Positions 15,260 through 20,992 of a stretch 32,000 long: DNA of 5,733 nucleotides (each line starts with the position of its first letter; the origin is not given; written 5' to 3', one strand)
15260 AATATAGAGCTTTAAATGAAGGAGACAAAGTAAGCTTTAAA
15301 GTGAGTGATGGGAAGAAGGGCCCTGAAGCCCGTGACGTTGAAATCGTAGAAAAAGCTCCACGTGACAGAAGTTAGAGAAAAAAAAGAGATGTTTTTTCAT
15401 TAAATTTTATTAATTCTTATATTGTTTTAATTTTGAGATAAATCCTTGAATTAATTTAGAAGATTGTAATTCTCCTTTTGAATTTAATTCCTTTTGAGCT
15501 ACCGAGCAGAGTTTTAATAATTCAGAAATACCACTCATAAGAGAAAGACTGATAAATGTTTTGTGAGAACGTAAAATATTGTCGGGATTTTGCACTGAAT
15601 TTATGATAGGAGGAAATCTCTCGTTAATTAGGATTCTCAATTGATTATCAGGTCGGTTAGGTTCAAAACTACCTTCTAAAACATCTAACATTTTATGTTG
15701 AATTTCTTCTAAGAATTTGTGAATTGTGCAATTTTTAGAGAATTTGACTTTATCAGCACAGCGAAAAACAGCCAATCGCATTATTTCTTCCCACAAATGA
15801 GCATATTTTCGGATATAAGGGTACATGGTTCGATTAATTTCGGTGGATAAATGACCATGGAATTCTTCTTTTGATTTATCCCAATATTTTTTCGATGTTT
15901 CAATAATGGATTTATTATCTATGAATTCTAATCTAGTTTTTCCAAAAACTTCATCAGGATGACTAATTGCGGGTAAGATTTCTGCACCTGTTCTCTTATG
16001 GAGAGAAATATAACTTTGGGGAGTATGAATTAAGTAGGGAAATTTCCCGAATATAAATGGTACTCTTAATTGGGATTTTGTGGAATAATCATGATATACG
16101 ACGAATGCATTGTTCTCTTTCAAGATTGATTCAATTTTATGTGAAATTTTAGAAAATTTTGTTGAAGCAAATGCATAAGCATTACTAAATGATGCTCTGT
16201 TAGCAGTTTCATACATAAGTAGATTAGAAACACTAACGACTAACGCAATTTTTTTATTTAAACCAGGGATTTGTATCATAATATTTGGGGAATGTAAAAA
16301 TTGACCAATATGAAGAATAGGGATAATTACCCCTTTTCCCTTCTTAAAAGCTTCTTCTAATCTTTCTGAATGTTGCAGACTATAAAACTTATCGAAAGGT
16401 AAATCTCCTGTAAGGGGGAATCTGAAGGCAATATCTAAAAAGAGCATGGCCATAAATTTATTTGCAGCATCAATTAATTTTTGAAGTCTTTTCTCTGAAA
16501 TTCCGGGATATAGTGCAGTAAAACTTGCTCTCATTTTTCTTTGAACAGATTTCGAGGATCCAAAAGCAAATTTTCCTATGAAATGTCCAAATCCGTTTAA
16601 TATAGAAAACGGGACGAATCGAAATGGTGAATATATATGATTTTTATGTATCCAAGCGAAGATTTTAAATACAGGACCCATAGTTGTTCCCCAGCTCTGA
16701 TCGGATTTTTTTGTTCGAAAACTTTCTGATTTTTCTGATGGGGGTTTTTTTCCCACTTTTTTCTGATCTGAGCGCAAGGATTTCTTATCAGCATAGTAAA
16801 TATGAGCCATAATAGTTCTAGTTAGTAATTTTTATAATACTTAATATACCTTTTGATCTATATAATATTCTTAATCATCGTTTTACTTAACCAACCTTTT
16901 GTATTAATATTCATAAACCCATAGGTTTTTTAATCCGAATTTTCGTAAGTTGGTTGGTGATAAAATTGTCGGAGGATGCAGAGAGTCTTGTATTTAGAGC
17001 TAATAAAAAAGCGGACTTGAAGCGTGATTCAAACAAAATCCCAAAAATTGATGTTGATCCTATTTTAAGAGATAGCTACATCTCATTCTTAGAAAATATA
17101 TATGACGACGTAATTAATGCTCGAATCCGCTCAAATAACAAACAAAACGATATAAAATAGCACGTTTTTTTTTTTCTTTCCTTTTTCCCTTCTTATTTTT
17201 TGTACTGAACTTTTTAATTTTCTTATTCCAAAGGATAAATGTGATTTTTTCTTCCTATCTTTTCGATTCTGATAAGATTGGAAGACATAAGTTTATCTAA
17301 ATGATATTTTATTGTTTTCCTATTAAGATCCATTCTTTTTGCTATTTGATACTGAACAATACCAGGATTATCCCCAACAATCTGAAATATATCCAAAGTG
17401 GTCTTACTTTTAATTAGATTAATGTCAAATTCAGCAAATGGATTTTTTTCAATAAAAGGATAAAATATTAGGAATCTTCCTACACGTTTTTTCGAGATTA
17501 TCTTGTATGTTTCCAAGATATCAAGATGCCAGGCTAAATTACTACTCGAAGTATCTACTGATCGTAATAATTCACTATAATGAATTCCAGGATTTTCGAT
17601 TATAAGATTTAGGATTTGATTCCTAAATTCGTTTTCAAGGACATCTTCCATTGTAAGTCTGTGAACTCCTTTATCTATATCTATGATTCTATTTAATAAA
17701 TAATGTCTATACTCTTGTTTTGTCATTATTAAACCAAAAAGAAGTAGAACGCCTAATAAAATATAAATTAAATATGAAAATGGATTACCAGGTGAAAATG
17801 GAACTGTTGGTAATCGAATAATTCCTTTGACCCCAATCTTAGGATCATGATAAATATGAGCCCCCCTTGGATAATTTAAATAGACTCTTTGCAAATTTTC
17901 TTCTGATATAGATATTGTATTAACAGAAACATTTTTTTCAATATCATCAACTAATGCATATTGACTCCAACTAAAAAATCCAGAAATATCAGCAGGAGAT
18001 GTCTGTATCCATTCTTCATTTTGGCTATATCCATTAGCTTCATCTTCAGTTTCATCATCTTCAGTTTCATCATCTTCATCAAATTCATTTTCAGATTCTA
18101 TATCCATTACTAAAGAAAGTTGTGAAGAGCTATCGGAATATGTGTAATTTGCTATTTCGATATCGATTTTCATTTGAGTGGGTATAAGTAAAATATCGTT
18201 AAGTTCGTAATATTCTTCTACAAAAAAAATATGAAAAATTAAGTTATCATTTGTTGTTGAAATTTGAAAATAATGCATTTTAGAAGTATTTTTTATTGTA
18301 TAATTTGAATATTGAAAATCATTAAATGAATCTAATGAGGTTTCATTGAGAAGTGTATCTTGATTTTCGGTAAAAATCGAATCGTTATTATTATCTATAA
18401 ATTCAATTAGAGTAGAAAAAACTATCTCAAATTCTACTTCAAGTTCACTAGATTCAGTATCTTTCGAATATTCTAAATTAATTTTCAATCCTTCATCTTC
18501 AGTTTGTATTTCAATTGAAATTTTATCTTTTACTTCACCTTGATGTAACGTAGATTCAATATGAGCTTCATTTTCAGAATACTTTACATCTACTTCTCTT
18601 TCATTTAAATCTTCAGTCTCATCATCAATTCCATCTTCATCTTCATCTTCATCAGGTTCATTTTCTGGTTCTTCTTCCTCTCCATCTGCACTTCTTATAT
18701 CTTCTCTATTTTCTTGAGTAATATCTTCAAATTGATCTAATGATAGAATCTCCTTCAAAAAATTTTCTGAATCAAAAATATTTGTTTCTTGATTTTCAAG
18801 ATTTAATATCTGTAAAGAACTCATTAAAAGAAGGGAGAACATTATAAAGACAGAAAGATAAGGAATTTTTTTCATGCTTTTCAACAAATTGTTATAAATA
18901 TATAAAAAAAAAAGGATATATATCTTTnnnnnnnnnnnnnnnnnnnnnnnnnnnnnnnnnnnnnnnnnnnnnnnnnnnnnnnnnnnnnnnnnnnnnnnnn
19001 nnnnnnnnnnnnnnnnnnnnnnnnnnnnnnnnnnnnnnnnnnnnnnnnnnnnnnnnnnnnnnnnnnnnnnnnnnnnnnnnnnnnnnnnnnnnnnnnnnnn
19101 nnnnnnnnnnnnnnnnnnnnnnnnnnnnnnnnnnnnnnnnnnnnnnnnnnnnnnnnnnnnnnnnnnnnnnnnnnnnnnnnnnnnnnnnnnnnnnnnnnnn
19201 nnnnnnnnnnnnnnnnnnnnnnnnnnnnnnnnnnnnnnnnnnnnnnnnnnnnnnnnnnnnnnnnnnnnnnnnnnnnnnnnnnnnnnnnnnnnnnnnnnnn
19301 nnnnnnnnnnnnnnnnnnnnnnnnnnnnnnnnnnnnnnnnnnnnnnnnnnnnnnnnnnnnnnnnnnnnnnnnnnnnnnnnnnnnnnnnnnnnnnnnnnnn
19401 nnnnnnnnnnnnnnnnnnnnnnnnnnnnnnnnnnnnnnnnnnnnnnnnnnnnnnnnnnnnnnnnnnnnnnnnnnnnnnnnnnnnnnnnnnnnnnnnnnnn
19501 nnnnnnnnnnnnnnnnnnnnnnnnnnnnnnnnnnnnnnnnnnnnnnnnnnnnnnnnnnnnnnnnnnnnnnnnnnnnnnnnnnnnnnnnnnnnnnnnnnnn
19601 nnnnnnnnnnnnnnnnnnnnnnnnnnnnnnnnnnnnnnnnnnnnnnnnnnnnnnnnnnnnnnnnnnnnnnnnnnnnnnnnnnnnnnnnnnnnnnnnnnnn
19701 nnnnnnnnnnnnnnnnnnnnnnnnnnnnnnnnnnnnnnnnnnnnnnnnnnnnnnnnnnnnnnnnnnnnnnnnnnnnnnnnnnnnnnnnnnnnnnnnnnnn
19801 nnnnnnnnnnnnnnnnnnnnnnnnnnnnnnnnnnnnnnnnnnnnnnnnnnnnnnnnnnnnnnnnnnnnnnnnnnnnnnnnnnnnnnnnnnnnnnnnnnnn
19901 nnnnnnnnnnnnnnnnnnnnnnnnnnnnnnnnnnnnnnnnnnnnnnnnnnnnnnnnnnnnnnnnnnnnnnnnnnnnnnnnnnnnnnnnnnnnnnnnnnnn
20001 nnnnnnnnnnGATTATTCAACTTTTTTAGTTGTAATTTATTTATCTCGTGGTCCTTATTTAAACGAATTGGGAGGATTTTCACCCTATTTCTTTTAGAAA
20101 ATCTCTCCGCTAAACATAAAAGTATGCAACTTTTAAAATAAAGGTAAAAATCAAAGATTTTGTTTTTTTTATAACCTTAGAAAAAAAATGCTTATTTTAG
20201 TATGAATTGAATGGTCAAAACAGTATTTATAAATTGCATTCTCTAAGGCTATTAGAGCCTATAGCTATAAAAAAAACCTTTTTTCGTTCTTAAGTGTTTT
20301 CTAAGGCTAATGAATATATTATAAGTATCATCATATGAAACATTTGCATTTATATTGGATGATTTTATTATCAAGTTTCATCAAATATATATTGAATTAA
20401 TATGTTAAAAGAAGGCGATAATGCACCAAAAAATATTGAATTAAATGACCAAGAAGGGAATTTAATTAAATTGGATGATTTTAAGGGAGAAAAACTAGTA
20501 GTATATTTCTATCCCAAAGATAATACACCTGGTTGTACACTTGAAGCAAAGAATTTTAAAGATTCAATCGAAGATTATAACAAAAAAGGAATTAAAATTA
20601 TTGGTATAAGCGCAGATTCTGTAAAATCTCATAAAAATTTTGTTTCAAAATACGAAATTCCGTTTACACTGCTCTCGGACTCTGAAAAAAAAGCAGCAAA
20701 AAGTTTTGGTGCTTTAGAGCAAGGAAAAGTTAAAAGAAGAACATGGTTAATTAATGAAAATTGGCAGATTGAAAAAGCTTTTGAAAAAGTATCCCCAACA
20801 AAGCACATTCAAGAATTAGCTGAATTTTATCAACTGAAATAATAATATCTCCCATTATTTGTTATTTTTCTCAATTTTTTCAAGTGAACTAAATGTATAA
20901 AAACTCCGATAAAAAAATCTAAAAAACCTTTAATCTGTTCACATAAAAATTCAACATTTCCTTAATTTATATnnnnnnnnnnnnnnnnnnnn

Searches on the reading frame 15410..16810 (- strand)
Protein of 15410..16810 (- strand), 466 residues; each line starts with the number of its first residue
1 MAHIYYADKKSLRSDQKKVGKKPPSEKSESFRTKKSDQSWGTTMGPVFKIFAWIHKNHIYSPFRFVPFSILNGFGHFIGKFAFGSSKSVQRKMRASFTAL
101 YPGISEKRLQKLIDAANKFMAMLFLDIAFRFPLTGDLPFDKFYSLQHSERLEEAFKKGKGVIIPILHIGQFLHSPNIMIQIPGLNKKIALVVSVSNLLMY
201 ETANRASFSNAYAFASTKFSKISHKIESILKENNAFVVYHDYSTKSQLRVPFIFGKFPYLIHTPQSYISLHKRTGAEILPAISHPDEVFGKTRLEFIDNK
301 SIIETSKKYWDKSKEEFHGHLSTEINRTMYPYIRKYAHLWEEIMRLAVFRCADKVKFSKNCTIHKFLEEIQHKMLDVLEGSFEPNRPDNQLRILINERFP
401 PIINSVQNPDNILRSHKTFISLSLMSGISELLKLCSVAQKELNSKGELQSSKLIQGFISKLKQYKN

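Call 18: search_protein_families(library=pfam, proteins=[window:15410-16810:-], max_evalue=0.001)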
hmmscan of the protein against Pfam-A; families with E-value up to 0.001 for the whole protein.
window:15410-16810:- (466 aa): 1 family
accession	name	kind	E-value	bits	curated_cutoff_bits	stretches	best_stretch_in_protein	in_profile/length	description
PF03279.18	Lip_A_acyltrans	-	1.4e-06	28.2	22.3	1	63-280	26-236/295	Bacterial lipid A biosynthesis acyltransferase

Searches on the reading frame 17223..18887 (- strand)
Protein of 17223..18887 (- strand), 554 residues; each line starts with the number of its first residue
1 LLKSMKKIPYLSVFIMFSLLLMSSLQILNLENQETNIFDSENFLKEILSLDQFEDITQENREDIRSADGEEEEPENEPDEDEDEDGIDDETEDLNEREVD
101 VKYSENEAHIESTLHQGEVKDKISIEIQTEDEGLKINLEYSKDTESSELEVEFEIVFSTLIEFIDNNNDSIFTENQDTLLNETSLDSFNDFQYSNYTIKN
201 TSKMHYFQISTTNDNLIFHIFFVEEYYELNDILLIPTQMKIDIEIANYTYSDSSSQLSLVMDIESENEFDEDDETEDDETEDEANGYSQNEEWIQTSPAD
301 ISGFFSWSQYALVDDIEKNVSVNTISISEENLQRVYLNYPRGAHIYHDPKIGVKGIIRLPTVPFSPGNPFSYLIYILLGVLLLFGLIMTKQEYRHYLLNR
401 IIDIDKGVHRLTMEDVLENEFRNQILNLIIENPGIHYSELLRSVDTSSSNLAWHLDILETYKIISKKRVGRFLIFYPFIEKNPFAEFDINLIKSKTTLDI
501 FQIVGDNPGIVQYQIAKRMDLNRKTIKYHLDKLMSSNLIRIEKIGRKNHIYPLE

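Call 18: search_protein_families(library=pfam, proteins=[window:17223-18887:-], max_evalue=0.001)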
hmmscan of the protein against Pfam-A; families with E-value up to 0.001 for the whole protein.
window:17223-18887:- (554 aa): 6 families
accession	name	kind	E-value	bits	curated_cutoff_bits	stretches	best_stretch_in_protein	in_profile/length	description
PF13412.12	HTH_24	-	6.4e-15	54.9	21.9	2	494-540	2-48/48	Winged helix-turn-helix DNA-binding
PF24266.1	HTH_HVO_0163_N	-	8.7e-12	45.4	31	1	420-477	2-59/70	HVO_0163, N-terminal HTH domain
PF12840.13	HTH_20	-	2.4e-06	27.8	27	0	514-541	23-50/51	Helix-turn-helix domain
PF01022.26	HTH_5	-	5.6e-06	26.6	22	0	514-539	20-45/47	Bacterial regulatory protein, arsR family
PF01047.28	MarR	-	6.8e-06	26.3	24.6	0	496-540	4-48/59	MarR family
PF25212.1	HVO_A0114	-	0.00088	19.5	27.6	0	422-472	24-74/84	HVO_A0114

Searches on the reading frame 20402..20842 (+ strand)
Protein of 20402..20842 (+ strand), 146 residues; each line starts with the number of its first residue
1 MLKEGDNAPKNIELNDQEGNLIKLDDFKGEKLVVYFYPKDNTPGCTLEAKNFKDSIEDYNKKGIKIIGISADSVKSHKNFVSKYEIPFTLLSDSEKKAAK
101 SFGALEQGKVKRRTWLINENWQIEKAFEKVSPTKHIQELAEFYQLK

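Call 5: search_protein_families(library=pfam, proteins=[window:20402-20842:+], max_evalue=0.01)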
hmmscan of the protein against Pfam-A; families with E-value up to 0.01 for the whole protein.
window:20402-20842:+ (146 aa): 4 families
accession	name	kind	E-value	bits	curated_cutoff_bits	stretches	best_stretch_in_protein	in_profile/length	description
PF00578.27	AhpC-TSA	-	2.2e-35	121.8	26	1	5-124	2-122/124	AhpC/TSA family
PF08534.16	Redoxin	-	1.1e-22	80.8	26.6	1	3-134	1-139/148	Redoxin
PF13911.12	AhpC-TSA_2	-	8.2e-05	23.4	27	1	54-121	4-71/114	AhpC/TSA antioxidant enzyme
PF13905.12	Thioredoxin_8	-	0.00067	20.4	27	1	31-96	2-68/94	Thioredoxin-like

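Call 6: search_protein_families(library=ncbifam, proteins=[window:20402-20842:+], max_evalue=0.01)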
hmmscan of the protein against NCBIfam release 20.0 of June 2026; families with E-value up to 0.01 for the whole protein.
window:20402-20842:+ (146 aa): 13 families
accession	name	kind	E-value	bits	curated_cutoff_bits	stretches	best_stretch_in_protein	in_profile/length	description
NF006960.0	PRK09437.1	equivalog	8.9e-34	116.7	140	1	2-138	4-147/156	thioredoxin-dependent thiol peroxidase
NF053650.1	PerredPrxQDein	equivalog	6.9e-30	104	260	1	12-140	4-139/148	thioredoxin-dependent peroxiredoxin PrxQ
NF009668.0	PRK13189.1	equivalog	1e-14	54.3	211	1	4-111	12-124/224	peroxiredoxin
NF009669.0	PRK13190.1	equivalog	1.5e-14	53.7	261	1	12-120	12-127/203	putative peroxiredoxin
NF040737.1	peroxi_PrxU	equivalog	2.4e-13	50.3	270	1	14-133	50-177/233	thioredoxin-dependent peroxiredoxin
NF009670.0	PRK13191.1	equivalog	1.8e-12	47.3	374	1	11-106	15-116/215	putative peroxiredoxin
NF002854.0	PRK03147.1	subfamily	2.2e-12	47.2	170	1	2-134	36-163/176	thiol-disulfide oxidoreductase ResA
TIGR03137.1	AhpC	equivalog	4.1e-11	43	272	1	22-125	24-133/187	alkyl hydroperoxide reductase subunit C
NF010122.0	PRK13599.1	equivalog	4.1e-09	36.1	456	1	23-110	27-120/220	peroxiredoxin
NF011576.0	PRK15000.1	subfamily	6.2e-06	26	301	1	28-80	33-85/200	peroxiredoxin C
NF001808.0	PRK00522.1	equivalog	0.00046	19.6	123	1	2-83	18-96/167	thiol peroxidase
NF041054.1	WAxxUGC_long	equivalog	0.00074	18.9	300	1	11-130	86-201/354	ResA-like WAxxUGC motif-containing protein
NF040769.1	SelL_rel_redox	subfamily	0.0021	17.8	120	1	11-110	5-105/173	SelL-related redox protein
